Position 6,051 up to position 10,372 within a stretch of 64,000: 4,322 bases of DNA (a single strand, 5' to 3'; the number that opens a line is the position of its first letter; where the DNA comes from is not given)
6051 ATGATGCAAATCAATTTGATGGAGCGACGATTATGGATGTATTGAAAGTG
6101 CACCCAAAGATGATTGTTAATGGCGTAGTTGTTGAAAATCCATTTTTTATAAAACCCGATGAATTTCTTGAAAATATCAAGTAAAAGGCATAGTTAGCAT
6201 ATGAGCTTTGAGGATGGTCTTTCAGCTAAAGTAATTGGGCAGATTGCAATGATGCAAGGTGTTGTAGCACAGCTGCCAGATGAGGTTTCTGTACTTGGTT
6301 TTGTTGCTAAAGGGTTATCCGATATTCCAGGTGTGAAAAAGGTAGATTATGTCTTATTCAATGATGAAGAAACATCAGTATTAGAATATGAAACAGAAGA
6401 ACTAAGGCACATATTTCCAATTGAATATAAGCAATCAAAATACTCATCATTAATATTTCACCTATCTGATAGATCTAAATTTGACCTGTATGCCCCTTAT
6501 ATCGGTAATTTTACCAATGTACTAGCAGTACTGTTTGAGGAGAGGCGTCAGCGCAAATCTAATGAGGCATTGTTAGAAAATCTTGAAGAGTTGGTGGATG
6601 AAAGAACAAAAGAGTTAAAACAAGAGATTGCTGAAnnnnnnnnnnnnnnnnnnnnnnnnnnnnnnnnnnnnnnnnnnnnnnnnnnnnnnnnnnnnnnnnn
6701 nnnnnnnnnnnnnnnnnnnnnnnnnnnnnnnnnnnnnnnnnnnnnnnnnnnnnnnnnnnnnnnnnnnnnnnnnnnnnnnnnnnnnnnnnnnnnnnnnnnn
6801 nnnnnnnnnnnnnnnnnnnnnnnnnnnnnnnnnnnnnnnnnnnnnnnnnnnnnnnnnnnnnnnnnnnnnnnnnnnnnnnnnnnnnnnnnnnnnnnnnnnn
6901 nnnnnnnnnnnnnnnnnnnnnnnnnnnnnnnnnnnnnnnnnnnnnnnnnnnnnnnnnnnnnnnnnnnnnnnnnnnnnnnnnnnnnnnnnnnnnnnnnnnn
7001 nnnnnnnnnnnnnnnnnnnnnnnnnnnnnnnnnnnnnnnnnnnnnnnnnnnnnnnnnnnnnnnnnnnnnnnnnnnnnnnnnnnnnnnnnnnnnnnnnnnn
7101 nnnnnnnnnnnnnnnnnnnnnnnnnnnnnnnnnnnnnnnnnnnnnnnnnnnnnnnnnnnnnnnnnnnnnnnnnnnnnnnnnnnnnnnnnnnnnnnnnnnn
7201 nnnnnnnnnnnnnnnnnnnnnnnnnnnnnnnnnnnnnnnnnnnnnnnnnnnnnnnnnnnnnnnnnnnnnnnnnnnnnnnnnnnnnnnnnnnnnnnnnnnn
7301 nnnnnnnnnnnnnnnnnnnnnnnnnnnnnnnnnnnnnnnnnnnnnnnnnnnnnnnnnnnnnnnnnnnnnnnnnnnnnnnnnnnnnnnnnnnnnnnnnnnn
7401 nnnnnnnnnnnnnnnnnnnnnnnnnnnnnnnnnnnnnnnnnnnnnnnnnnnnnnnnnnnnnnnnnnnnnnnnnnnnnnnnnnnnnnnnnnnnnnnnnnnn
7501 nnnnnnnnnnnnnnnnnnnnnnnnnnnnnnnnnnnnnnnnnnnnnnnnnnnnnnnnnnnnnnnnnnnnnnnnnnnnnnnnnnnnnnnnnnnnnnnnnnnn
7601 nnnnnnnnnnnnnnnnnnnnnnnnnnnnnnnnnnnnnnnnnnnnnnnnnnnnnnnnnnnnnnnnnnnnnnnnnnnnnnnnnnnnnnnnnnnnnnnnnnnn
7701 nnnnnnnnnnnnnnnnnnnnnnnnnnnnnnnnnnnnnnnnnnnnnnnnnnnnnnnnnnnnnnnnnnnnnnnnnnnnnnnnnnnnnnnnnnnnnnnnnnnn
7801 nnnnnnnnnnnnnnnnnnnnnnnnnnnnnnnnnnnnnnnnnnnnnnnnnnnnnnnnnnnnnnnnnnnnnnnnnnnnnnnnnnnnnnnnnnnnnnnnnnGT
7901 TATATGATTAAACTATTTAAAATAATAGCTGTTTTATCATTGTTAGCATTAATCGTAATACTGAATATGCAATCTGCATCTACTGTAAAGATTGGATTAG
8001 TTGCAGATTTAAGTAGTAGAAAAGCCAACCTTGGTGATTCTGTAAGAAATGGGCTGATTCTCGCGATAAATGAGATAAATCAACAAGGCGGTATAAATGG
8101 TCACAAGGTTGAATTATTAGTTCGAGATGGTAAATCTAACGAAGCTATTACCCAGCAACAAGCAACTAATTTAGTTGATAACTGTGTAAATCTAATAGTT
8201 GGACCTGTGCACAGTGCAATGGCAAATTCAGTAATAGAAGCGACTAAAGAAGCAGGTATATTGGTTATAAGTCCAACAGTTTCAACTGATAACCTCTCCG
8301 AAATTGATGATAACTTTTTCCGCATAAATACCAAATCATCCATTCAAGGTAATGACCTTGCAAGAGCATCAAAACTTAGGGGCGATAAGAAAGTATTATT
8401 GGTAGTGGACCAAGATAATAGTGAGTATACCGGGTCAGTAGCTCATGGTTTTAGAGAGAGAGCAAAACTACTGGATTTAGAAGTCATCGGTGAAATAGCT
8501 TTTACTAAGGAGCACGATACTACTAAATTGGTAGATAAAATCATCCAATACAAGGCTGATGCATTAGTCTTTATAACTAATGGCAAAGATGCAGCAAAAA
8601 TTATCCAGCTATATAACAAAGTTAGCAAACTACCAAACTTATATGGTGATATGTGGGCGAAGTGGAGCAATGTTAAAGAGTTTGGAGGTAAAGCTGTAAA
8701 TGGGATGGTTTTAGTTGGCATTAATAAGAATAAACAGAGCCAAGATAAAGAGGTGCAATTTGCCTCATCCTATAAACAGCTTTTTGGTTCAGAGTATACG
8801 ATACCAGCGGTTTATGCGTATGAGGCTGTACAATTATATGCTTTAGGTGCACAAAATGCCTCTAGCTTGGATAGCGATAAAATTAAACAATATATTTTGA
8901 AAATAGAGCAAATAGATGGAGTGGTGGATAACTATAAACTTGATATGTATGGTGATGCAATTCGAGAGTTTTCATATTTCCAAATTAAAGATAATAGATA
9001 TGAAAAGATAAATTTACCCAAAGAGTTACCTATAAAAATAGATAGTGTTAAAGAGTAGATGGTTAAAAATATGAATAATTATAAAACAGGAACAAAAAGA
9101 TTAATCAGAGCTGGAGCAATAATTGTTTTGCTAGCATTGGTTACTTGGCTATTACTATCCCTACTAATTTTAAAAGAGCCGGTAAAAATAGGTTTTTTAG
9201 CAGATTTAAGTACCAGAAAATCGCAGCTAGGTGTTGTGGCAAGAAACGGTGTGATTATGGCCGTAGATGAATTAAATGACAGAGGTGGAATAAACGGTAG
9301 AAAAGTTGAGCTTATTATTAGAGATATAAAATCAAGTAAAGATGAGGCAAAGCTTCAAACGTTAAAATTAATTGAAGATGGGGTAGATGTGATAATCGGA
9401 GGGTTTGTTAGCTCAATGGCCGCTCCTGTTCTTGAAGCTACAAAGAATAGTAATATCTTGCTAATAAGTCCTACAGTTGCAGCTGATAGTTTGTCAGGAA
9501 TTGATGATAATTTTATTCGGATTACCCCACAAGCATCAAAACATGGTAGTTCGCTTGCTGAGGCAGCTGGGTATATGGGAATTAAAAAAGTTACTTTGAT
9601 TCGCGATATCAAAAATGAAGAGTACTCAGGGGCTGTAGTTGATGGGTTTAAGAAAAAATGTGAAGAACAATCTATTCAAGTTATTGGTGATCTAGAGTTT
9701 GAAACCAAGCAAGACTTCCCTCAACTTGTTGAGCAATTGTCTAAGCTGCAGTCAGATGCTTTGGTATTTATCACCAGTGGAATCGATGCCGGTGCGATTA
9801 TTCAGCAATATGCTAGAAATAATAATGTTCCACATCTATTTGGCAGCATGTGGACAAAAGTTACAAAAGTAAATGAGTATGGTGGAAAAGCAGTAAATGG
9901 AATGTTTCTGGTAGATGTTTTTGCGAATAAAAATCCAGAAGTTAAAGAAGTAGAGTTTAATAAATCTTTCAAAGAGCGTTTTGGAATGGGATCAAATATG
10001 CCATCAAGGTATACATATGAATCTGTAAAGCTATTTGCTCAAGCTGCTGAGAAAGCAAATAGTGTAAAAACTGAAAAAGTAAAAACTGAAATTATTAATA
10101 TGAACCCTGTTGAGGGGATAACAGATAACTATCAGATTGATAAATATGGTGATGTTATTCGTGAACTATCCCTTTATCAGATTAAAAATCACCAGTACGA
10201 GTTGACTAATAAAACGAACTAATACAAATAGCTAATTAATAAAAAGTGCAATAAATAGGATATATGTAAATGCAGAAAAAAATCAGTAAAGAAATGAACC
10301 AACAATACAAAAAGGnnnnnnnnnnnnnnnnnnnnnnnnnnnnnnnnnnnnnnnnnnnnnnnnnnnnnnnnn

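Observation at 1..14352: Island of four paralogous PAS kinases, two bare receivers, a MEDS-like protein, two orphan PBPs and a receiver-kinase hybrid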

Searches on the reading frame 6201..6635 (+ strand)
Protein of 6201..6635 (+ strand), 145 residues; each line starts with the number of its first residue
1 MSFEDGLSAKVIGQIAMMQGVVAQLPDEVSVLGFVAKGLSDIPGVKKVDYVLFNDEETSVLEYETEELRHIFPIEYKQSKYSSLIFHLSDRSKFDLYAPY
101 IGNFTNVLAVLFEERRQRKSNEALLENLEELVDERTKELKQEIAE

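Call 27: find_homologous_proteins(query=window:6201-6620:+, max_evalue=0.001)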
Query window:6201-6620:+: 19 candidates shared short words with the query, none scored E <= 0.001.

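Call 31: find_homologous_proteins(query=A3, max_evalue=0.001)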
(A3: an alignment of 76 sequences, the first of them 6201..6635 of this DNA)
Query A3 (76 sequences) (145 aa, profile of the alignment): 2 proteins with E <= 0.001 among 4998 candidates.
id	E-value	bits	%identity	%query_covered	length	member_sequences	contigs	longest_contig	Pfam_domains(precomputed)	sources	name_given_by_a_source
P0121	1.5e-42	163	39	96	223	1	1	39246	-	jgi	jgi:PAS domain-containing protein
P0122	5.0e-23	99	28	74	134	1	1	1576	-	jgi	jgi:hypothetical protein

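Call 41: search_protein_representatives(protein=window:6201-6635:+)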
Query: 145 residues. Proteins with E-value up to 0.001 (for the whole library): 482; up to 1e-10: 219; up to 1e-30: 2. The best 150 are listed.
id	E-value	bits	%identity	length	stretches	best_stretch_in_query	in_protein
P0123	2.0e-38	147.8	52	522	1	2-144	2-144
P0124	2.2e-32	128.2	44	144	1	4-141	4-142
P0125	2.7e-30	121.5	44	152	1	4-142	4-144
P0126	8.8e-30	119.8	46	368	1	1-143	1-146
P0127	2.1e-29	118.6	47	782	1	5-141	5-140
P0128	2.1e-28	115.3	48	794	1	4-145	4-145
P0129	2.2e-28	115.3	46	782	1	5-145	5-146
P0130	3.5e-28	114.6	48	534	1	8-145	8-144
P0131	6.7e-28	113.7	48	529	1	9-140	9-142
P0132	9.2e-28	113.3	43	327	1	3-145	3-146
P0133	1.6e-27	112.5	47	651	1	6-143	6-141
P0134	1.3e-26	109.5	41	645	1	2-140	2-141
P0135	1.8e-26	109.1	45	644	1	4-141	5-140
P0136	2.1e-26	108.9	42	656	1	2-145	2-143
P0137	2.2e-26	108.8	46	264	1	4-143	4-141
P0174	1.2e-19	87.1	43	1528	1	5-145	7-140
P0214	3.4e-17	79.1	43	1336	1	8-143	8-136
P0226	1.5e-16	77.0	37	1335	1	5-140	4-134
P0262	4.0e-15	72.4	39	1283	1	7-145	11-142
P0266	6.0e-15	71.8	39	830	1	8-140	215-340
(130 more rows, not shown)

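Call 48: predict_structure(alignment_id=A6)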
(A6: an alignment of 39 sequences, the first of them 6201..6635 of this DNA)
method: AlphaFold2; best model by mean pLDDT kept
length: 145 residues; sequences in the alignment: 39
mean_pLDDT: 92.2   pTM: 0.81
mean pLDDT of the five models: 92.2, 91.4, 91.3, 91.1, 89.6
residues with pLDDT >= 90: 124; 70-90: 7; 50-70: 11; < 50: 3
segments of 3 or more residues with pLDDT < 50: 1-3
pLDDT, mean of each block of 10 residues (from residue 1): 70 96 97 98 96 76 77 96 96 96 98 97 98 98 96
secondary structure, 60 per line:
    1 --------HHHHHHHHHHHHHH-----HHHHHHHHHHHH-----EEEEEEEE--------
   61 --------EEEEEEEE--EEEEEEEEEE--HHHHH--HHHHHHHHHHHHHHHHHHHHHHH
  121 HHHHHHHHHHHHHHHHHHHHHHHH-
elements in order: H9-22 H28-39 E45-52 E69-76 E79-88 H91-95 H98-144

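Call 78: search_protein_families(library=pfam, proteins=[P0266, P0123, P0174, P0214, P0226, P0262, P0124], max_evalue=0.0001)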
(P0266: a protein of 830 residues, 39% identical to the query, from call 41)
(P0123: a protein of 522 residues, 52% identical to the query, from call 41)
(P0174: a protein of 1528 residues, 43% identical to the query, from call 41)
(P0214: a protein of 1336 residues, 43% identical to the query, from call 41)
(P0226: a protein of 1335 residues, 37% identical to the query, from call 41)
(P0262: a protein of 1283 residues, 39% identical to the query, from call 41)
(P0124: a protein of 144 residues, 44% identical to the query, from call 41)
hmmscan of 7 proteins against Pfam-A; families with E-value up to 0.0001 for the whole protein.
P0266 (830 aa): 8 families
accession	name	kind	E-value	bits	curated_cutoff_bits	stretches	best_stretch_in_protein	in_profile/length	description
PF14417.12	MEDS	-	3.5e-32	111.9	29.8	1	23-183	1-161/161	MEDS: MEthanogen/methylotroph, DcmR Sensory domain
PF02518.31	HATPase_c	-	9.8e-23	81.2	26.4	1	585-690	1-109/111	Histidine kinase-, DNA gyrase B-, and HSP90-like ATPase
PF00072.30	Response_reg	-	2e-18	67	30.2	1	715-820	1-105/111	Response regulator receiver domain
PF13426.13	PAS_9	-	1.5e-12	48.1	27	1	355-448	2-103/103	PAS domain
PF00989.32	PAS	-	2.5e-09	37.5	22.6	1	347-446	4-113/113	PAS fold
PF13188.13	PAS_8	-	2.5e-08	34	21.8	1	347-392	4-50/65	PAS domain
PF12860.13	PAS_7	-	3.2e-05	24.5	27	0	355-454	6-115/115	PAS fold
PF13581.12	HATPase_c_2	-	6.9e-05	23.3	27.4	0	593-687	35-126/127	Histidine kinase-like ATPase domain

P0123 (522 aa): 4 families
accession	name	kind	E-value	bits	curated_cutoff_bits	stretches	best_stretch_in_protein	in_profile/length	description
PF02518.31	HATPase_c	-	9.8e-19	68.3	26.4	1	424-521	3-95/111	Histidine kinase-, DNA gyrase B-, and HSP90-like ATPase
PF00512.31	HisKA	-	7.9e-10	39.1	26.9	1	285-370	4-62/66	His Kinase A (phospho-acceptor) domain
PF00989.32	PAS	-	3.3e-07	30.7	22.6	1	160-208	3-51/113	PAS fold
PF08448.16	PAS_4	-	6.9e-06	26.7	23.1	1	164-268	1-109/110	PAS fold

P0174 (1528 aa): 9 families
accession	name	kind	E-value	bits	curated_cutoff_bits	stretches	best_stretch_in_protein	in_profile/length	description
PF13426.13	PAS_9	-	1.2e-100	331.1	27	8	286-387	2-101/103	PAS domain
PF08448.16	PAS_4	-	1.8e-97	321.5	23.1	7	160-269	2-110/110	PAS fold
PF00989.32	PAS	-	1.8e-94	311.9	22.6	7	281-386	7-112/113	PAS fold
PF08447.18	PAS_3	-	5e-52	174.6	25.6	3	298-383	2-88/89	PAS fold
PF13188.13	PAS_8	-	7.4e-45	149.9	21.8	4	275-317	2-43/65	PAS domain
PF02518.31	HATPase_c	-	3.7e-22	79.3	26.4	1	1260-1380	2-109/111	Histidine kinase-, DNA gyrase B-, and HSP90-like ATPase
PF00072.30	Response_reg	-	4.9e-18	65.8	30.2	1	1404-1518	1-110/111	Response regulator receiver domain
PF00512.31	HisKA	-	7.1e-07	29.6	26.9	1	1155-1218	3-66/66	His Kinase A (phospho-acceptor) domain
PF14598.12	PAS_11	-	8.4e-05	22.9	25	0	1047-1114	12-80/109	PAS domain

P0214 (1336 aa): 8 families
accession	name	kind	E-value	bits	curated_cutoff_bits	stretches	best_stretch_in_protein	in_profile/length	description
PF08447.18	PAS_3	-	1.1e-69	231.1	25.6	5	174-262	2-89/89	PAS fold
PF13426.13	PAS_9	-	2.7e-40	137.3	27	2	292-393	3-103/103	PAS domain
PF00989.32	PAS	-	1.3e-34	119.1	22.6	1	284-391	5-113/113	PAS fold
PF08448.16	PAS_4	-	1.1e-24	87.2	23.1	1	287-395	2-109/110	PAS fold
PF00072.30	Response_reg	-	3.3e-23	82.4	30.2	1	1220-1330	1-110/111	Response regulator receiver domain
PF00512.31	HisKA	-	9.9e-23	80.4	26.9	1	954-1019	2-66/66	His Kinase A (phospho-acceptor) domain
PF02518.31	HATPase_c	-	1e-22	81.1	26.4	1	1068-1189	2-110/111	Histidine kinase-, DNA gyrase B-, and HSP90-like ATPase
PF13188.13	PAS_8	-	1.2e-15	57.2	21.8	1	553-612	1-57/65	PAS domain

P0226 (1335 aa): 10 families
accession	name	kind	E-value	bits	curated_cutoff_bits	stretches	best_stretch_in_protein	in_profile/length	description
PF08447.18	PAS_3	-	3.2e-56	188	25.6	3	856-940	2-88/89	PAS fold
PF00989.32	PAS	-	5.5e-36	123.4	22.6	2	702-811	1-113/113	PAS fold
PF08448.16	PAS_4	-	6.2e-33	113.8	23.1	2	709-816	2-110/110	PAS fold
PF13426.13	PAS_9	-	1.9e-31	108.8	27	2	320-419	3-103/103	PAS domain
PF02518.31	HATPase_c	-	2.3e-29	102.5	26.4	1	1085-1194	2-109/111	Histidine kinase-, DNA gyrase B-, and HSP90-like ATPase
PF00072.30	Response_reg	-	3.9e-24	85.4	30.2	1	1221-1330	1-110/111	Response regulator receiver domain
PF00512.31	HisKA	-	2.9e-17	62.9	26.9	1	968-1033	2-66/66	His Kinase A (phospho-acceptor) domain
PF13188.13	PAS_8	-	7.8e-16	57.8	21.8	1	702-749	1-49/65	PAS domain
PF14598.12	PAS_11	-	6.7e-08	32.9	25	0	878-931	36-89/109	PAS domain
PF12860.13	PAS_7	-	7.8e-06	26.5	27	0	708-818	1-114/115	PAS fold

P0262 (1283 aa): 10 families
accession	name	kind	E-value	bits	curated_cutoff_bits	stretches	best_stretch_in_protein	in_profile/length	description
PF08447.18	PAS_3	-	1.1e-45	154.3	25.6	3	387-472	3-88/89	PAS fold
PF13426.13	PAS_9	-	9.5e-42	141.9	27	3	795-895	3-102/103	PAS domain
PF13185.12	GAF_2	-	2.4e-38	131.8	28.6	2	633-771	3-133/136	GAF domain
PF00989.32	PAS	-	1.4e-33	115.7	22.6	3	788-894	6-113/113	PAS fold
PF13188.13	PAS_8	-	9.6e-23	79.7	21.8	2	491-533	1-44/65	PAS domain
PF02518.31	HATPase_c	-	2.1e-22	80.1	26.4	1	1020-1142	2-110/111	Histidine kinase-, DNA gyrase B-, and HSP90-like ATPase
PF00072.30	Response_reg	-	3.4e-21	75.9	30.2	1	1164-1275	1-110/111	Response regulator receiver domain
PF01590.32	GAF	-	3e-18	67.1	22.4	2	221-335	22-133/133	GAF domain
PF08448.16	PAS_4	-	3.5e-17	63.1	23.1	2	793-898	5-109/110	PAS fold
PF00512.31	HisKA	-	1.2e-10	41.7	26.9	1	914-977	3-65/66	His Kinase A (phospho-acceptor) domain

P0124 (144 aa): 0 families

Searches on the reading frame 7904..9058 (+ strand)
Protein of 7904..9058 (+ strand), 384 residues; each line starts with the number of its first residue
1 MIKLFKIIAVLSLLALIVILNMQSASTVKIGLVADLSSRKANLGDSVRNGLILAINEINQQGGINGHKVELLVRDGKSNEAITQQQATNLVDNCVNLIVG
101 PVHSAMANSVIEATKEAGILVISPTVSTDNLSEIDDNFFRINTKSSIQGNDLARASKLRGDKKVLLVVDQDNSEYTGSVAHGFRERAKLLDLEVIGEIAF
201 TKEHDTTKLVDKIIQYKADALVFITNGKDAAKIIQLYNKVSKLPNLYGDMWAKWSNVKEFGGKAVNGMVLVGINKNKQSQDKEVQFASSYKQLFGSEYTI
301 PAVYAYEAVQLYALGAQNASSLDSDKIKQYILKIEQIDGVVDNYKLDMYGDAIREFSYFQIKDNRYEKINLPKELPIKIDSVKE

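Call 3: search_protein_families(library=pfam, proteins=[window:7904-9058:+], max_evalue=0.01)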
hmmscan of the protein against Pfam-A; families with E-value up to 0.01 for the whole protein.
window:7904-9058:+ (384 aa): 4 families
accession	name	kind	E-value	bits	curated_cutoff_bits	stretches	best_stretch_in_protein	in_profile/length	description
PF13458.12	Peripla_BP_6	-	1.2e-47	163.7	31.7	1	27-343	1-319/343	Periplasmic binding protein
PF01094.35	ANF_receptor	-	8.6e-23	81.4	25.4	1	50-360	5-349/353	Receptor family ligand binding region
PF13433.12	Peripla_BP_5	-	1.2e-15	57.9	27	1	28-334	1-309/363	Periplasmic binding protein domain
PF13407.12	Peripla_BP_4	-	1.5e-06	28.4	35.1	1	68-238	30-203/258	Periplasmic binding protein domain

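Call 44: search_protein_families(library=ncbifam, proteins=[window:7904-9058:+], max_evalue=0.00001)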
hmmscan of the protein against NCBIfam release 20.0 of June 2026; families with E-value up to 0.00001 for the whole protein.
window:7904-9058:+ (384 aa): 3 families
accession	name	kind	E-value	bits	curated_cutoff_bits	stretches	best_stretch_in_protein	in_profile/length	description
NF011933.0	PRK15404.1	subfamily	4.7e-22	78.6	477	1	11-358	10-355/370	high-affinity branched-chain amino acid ABC transporter substrate-binding protein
TIGR03407.1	urea_ABC_UrtA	exception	2e-12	46.7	492.75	1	28-335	1-313/361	urea ABC transporter substrate-binding protein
TIGR03669.1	urea_ABC_arch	equivalog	1.3e-09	37.6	494.8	1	28-106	1-80/375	urea ABC transporter substrate-binding protein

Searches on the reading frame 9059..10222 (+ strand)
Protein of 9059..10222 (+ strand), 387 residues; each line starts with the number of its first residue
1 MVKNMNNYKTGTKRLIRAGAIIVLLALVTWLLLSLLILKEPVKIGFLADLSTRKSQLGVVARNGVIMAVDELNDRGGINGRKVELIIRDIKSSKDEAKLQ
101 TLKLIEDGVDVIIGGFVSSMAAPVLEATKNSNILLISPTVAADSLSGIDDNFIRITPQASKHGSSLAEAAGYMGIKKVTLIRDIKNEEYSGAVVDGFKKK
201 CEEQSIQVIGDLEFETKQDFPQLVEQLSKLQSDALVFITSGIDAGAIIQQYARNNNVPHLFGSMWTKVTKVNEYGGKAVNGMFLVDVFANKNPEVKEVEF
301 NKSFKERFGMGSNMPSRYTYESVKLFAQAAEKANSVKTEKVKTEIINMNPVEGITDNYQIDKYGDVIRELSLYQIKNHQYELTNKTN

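Call 3: search_protein_families(library=pfam, proteins=[window:9059-10222:+], max_evalue=0.01)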
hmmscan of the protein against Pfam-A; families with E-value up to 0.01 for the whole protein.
window:9059-10222:+ (387 aa): 3 families
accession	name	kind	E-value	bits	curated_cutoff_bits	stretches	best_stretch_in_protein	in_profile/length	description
PF13458.12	Peripla_BP_6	-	1.3e-50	173.4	31.7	1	41-377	1-341/343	Periplasmic binding protein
PF01094.35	ANF_receptor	-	1.1e-27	97.5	25.4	1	63-376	4-351/353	Receptor family ligand binding region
PF13433.12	Peripla_BP_5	-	3.5e-18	66.3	27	2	42-139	1-99/363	Periplasmic binding protein domain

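Call 44: search_protein_families(library=ncbifam, proteins=[window:9059-10222:+], max_evalue=0.00001)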
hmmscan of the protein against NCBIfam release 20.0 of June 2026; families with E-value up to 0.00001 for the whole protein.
window:9059-10222:+ (387 aa): 3 families
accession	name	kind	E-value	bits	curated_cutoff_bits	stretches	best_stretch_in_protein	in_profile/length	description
NF011933.0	PRK15404.1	subfamily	1e-22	80.7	477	1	25-367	10-351/370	high-affinity branched-chain amino acid ABC transporter substrate-binding protein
TIGR03669.1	urea_ABC_arch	equivalog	4e-18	65.6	494.8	1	42-345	1-305/375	urea ABC transporter substrate-binding protein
TIGR03407.1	urea_ABC_UrtA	exception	2.8e-14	52.8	492.75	1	42-139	1-99/361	urea ABC transporter substrate-binding protein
